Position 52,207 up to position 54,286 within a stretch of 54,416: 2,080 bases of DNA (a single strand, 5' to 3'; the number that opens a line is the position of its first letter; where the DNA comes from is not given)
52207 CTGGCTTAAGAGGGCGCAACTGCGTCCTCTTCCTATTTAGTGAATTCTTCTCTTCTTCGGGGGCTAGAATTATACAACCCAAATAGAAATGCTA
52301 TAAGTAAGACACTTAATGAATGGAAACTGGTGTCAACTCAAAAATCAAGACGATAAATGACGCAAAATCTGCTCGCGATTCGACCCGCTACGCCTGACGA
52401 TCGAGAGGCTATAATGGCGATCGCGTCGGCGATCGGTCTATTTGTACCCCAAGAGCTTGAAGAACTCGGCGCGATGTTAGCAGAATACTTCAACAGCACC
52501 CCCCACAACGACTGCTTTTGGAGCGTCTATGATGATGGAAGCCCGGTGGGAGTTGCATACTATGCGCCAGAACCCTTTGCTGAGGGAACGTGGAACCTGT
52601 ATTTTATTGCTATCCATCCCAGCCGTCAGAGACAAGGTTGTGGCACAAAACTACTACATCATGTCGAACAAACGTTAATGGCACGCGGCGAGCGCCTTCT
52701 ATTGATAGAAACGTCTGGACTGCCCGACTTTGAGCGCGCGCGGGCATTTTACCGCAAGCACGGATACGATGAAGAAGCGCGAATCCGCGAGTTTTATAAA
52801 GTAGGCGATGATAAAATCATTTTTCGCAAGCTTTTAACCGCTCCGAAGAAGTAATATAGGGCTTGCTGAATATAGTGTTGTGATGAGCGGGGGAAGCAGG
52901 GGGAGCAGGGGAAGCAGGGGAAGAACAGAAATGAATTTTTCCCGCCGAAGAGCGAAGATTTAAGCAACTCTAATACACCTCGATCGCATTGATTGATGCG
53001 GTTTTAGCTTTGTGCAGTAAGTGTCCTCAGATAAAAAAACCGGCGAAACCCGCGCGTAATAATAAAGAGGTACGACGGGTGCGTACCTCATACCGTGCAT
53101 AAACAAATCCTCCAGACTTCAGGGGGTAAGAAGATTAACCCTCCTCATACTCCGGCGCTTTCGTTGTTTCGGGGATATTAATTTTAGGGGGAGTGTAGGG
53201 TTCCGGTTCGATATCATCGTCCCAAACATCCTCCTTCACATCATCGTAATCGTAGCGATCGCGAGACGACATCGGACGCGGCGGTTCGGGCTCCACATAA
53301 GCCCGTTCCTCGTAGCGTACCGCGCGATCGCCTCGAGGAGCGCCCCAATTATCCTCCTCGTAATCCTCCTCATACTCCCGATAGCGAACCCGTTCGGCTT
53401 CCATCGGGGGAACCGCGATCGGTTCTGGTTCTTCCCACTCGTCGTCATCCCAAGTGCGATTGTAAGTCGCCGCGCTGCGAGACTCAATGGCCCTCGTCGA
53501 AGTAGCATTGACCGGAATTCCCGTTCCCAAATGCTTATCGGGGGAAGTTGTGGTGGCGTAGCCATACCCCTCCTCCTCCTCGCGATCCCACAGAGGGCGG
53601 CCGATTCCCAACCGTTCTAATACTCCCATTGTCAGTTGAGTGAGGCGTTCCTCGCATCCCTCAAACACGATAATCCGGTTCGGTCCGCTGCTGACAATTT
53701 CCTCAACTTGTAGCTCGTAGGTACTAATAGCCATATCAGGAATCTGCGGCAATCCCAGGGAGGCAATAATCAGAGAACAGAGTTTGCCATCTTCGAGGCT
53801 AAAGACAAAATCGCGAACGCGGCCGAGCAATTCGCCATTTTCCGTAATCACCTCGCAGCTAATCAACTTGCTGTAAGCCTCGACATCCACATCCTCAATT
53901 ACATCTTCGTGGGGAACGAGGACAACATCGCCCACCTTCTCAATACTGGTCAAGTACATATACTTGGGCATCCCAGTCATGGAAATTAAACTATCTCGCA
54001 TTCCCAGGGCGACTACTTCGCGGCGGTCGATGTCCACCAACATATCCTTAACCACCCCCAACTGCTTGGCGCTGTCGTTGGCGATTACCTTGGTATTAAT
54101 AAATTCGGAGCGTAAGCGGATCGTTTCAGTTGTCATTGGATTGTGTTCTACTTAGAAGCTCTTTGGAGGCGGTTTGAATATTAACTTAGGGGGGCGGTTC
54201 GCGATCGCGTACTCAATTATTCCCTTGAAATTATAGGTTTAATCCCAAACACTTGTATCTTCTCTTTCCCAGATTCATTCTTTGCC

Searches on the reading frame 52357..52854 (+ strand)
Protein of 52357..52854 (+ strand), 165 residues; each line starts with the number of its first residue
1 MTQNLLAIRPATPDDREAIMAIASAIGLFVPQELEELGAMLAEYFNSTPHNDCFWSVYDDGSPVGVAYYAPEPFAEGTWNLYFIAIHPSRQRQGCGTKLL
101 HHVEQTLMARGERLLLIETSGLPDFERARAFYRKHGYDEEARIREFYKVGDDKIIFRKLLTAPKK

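Call 10: search_protein_families(library=pfam, proteins=[window:52357-52854:+], max_evalue=0.01)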
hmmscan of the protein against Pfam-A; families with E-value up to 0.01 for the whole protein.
window:52357-52854:+ (165 aa): 7 families
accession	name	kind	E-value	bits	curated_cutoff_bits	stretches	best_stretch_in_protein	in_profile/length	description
PF00583.31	Acetyltransf_1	-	6e-16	59.2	20.7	1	43-137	26-116/116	Acetyltransferase (GNAT) family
PF13508.13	Acetyltransf_7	-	3.5e-14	53.4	27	1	51-138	2-83/84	Acetyltransferase (GNAT) domain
PF13673.13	Acetyltransf_10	-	6.5e-06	26.6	23.6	1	53-142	32-112/128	Acetyltransferase (GNAT) domain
PF13420.13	Acetyltransf_4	-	0.00035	21.1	24.3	1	34-152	34-149/155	Acetyltransferase (GNAT) domain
PF13302.13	Acetyltransf_3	-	0.0011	20.1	25.4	1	6-107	2-108/138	Acetyltransferase (GNAT) domain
PF08445.16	FR47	-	0.0016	18.8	22.1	1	81-140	24-80/86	FR47-like protein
PF13527.13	Acetyltransf_9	-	0.0025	18.2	25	0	81-138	75-125/127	Acetyltransferase (GNAT) domain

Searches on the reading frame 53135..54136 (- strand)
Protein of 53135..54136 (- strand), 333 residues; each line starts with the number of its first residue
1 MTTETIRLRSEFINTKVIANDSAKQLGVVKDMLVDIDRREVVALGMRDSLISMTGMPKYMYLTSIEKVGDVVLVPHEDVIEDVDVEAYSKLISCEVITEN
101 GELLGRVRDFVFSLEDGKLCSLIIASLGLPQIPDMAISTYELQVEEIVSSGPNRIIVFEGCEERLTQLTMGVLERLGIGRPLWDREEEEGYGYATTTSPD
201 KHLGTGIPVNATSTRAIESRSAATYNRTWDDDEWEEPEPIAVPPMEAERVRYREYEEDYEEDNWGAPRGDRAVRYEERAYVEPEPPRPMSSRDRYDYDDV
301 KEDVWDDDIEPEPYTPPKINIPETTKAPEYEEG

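Call 10: search_protein_families(library=pfam, proteins=[window:53135-54136:-], max_evalue=0.01)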
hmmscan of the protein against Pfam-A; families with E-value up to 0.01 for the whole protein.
window:53135-54136:- (333 aa): 1 family
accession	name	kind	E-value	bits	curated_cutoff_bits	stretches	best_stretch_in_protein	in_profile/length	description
PF05239.21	PRC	-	1.3e-17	64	21.2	2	84-159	2-73/78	PRC-barrel domain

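Call 14: find_encoding_contigs(protein=window:53135-54136:-, flank=10000, max_places=4)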
Protein window:53135-54136:- (333 aa): 1 contig read that carries it; 1 place shown.
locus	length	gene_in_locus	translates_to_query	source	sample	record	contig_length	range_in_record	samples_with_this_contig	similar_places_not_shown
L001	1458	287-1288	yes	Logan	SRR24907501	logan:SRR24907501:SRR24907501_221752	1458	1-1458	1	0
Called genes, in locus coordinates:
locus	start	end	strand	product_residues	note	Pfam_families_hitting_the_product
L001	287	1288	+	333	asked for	PF05239:PRC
